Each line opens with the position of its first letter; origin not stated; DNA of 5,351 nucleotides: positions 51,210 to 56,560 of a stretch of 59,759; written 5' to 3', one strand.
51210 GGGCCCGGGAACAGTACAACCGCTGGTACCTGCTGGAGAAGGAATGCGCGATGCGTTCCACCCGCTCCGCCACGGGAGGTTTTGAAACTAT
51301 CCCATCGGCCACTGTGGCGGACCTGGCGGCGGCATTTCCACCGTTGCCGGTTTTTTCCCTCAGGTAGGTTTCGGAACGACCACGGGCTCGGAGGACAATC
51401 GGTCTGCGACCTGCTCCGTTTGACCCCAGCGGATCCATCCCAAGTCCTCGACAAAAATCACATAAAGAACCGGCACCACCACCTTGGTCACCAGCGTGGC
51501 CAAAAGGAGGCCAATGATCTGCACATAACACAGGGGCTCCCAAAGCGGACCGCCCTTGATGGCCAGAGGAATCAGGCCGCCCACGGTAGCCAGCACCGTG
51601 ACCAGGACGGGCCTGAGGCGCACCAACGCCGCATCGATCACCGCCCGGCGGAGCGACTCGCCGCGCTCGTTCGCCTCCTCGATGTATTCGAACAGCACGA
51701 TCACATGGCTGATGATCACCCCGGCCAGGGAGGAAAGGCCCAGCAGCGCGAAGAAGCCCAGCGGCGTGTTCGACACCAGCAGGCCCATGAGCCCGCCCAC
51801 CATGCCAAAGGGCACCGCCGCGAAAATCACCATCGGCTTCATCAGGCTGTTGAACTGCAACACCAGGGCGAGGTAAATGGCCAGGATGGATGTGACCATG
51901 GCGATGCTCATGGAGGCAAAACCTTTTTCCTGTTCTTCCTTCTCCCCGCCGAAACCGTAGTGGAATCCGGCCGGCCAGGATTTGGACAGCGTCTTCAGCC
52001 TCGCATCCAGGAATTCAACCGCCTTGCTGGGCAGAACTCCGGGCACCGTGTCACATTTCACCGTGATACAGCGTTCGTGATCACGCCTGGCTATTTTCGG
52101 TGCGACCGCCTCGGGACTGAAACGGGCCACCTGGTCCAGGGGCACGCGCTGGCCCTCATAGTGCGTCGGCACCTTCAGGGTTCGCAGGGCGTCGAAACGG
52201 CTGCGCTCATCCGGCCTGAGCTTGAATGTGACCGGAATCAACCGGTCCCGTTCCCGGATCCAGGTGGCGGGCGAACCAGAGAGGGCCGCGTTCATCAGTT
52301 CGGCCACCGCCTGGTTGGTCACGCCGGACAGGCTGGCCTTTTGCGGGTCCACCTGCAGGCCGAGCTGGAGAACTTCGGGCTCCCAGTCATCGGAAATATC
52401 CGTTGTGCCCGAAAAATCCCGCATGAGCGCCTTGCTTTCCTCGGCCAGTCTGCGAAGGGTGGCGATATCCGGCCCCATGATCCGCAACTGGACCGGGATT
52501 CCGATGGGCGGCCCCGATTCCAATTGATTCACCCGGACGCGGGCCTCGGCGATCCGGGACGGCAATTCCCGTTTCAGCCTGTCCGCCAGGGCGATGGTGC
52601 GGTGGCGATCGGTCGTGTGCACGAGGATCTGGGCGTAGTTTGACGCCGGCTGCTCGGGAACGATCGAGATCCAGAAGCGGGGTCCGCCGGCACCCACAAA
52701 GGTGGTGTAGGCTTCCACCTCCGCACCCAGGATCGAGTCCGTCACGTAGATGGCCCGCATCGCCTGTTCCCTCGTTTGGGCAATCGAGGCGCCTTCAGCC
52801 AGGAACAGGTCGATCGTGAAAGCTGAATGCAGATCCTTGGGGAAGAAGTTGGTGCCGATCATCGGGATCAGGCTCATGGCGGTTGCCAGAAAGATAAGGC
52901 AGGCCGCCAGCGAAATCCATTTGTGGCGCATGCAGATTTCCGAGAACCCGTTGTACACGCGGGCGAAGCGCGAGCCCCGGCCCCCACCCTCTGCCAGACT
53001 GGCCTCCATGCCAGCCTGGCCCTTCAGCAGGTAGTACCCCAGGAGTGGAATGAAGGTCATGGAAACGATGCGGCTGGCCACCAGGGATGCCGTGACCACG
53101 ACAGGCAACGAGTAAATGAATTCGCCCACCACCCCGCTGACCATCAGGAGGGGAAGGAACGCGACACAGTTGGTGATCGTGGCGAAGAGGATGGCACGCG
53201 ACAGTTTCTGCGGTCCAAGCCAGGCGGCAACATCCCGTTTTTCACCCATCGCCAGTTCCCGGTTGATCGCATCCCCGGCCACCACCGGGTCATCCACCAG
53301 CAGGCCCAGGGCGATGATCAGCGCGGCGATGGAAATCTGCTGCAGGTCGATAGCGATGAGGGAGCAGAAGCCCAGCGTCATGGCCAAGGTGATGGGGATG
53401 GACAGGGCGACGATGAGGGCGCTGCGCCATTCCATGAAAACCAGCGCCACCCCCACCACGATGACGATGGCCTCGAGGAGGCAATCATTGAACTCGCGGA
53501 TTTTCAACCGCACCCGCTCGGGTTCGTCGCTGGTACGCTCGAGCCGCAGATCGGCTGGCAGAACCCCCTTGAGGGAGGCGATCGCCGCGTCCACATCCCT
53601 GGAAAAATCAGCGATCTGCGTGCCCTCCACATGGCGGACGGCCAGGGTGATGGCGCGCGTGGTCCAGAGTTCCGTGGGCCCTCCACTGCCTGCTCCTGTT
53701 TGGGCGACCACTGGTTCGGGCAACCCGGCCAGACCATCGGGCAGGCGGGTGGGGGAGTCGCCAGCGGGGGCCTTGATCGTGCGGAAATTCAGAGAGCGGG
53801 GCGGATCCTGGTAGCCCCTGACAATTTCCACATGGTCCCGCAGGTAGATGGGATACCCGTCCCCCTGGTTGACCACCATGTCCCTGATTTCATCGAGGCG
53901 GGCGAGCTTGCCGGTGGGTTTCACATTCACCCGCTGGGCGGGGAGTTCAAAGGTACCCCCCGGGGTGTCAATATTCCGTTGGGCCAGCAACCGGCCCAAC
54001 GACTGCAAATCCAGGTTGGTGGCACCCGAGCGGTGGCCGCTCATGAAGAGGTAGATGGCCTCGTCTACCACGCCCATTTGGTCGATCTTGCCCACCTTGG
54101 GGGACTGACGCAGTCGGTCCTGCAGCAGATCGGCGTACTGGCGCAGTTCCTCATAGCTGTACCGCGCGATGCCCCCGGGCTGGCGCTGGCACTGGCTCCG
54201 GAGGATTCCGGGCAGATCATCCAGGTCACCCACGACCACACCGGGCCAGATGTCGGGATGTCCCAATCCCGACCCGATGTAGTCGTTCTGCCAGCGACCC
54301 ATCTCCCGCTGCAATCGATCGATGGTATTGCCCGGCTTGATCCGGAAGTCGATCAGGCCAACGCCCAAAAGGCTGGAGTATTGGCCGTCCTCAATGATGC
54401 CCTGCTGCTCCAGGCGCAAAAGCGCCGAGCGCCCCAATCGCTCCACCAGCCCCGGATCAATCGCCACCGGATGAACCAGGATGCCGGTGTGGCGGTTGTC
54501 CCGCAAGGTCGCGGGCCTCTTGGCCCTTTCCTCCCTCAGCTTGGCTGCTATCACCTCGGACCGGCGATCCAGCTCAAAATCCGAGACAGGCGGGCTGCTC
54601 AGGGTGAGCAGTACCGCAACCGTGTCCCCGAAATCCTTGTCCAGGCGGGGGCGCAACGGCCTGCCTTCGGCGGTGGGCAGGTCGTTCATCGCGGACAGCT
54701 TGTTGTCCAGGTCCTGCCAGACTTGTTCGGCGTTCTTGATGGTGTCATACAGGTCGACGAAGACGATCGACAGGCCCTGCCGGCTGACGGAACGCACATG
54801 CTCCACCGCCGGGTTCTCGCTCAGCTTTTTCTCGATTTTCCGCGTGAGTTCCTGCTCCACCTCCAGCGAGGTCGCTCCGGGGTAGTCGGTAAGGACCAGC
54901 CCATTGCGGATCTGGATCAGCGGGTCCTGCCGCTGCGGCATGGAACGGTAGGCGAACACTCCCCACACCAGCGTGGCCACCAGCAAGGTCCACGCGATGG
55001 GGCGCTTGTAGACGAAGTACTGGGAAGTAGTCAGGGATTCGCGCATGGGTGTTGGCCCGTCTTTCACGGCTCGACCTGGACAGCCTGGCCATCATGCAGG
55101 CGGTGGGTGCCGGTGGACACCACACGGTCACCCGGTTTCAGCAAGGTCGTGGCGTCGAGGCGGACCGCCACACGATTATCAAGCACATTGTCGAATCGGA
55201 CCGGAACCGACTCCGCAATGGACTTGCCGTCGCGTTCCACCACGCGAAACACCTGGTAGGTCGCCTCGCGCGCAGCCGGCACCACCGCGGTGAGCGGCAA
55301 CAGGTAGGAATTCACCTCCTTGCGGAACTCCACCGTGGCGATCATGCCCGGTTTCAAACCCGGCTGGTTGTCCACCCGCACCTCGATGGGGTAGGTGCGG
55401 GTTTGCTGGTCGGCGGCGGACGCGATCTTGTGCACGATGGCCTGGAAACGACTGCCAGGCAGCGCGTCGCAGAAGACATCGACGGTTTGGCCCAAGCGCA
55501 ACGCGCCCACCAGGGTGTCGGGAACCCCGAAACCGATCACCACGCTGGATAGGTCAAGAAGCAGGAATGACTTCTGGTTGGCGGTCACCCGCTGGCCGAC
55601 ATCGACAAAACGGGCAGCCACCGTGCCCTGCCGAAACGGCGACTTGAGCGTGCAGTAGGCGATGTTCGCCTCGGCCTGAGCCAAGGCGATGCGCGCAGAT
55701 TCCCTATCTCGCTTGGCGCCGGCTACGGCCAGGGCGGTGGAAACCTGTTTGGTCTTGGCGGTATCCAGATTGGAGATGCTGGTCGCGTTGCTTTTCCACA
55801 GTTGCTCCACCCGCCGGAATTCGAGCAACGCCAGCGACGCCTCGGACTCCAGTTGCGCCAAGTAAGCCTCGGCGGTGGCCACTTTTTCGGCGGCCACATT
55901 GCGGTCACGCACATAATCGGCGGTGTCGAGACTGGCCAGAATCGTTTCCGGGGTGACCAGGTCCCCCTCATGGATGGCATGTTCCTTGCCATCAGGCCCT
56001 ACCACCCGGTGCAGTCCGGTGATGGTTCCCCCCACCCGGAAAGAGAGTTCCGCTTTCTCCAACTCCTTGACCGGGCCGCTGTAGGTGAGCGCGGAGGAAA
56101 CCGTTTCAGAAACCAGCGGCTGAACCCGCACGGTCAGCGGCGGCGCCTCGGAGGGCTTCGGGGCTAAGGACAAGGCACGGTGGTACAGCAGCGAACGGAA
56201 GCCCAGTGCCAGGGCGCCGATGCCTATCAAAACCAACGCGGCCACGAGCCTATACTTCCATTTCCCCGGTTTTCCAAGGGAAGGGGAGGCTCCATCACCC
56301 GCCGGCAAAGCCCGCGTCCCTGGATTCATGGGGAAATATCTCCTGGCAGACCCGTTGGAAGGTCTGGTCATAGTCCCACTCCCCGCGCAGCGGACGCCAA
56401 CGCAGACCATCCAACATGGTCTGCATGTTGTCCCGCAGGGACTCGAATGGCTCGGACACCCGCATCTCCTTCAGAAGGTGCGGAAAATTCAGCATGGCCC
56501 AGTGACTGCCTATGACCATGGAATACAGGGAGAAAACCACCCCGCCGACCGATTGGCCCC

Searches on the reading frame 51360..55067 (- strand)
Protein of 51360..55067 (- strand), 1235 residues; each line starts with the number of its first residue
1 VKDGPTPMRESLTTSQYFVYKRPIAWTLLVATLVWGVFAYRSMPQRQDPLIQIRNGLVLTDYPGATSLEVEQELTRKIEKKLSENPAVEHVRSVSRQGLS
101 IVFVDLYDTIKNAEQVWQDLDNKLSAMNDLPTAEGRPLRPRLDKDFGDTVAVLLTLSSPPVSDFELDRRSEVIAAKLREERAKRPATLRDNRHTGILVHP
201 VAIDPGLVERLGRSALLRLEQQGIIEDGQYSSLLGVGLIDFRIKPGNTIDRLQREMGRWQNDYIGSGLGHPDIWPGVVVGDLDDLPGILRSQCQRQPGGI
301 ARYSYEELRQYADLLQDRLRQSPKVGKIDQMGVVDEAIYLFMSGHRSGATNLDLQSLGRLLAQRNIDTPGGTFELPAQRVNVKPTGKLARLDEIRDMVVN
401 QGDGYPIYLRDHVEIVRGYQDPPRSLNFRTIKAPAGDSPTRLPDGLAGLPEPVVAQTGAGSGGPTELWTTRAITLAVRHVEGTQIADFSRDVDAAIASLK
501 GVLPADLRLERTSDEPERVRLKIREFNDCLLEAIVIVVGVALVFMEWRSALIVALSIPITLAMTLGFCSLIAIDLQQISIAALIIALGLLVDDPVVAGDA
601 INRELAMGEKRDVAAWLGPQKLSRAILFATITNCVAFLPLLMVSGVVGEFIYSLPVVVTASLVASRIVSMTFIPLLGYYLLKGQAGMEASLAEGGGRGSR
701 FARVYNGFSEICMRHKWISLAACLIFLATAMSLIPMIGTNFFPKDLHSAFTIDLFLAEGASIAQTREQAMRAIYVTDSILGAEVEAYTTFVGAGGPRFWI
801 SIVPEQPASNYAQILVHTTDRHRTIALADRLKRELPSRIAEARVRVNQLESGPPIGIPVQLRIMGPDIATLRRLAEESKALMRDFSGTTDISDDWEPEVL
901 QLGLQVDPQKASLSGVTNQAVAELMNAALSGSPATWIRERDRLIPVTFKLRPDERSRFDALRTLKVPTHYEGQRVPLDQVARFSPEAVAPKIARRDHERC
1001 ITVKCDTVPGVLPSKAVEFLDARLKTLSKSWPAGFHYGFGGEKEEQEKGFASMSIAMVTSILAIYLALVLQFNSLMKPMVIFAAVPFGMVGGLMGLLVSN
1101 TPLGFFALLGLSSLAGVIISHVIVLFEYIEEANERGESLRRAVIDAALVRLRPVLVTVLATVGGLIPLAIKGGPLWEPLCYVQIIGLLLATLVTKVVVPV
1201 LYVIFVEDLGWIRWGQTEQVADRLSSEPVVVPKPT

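Call 67: search_protein_families(library=pfam, proteins=[window:51360-55067:-], max_evalue=0.00001)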
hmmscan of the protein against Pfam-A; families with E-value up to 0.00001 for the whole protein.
window:51360-55067:- (1235 aa): 2 families
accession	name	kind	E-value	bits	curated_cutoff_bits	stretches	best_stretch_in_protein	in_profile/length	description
PF00873.25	ACR_tran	-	4.3e-148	495.3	28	3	471-1205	278-1020/1021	AcrB/AcrD/AcrF family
PF02355.23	SecD_SecF_C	-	1.6e-06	28.1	20.5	0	532-665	40-175/189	Protein export membrane protein SecD/SecF, C-terminal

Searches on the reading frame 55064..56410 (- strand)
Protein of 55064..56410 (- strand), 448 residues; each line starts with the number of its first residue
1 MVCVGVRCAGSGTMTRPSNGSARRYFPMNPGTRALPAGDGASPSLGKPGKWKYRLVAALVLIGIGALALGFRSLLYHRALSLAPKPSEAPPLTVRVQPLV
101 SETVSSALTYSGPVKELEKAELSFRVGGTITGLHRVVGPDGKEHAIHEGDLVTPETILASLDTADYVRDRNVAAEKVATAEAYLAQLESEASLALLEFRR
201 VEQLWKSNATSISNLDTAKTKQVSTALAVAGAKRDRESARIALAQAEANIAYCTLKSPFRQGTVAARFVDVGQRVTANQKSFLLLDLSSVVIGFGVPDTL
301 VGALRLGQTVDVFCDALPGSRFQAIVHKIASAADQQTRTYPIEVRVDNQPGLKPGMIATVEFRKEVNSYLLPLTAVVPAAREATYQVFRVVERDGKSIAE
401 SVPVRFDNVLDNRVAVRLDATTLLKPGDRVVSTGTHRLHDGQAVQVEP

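Call 67: search_protein_families(library=pfam, proteins=[window:55064-56410:-], max_evalue=0.00001)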
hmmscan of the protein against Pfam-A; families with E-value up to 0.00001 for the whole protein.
window:55064-56410:- (448 aa): 2 families
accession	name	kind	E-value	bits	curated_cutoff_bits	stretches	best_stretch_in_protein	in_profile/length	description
PF16576.10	HlyD_D23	-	8.4e-17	61.6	30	1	242-358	98-214/214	Barrel-sandwich domain of CusB or HlyD membrane-fusion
PF13437.12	HlyD_3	-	1.4e-09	39.1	22.2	1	256-355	3-106/106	HlyD family secretion protein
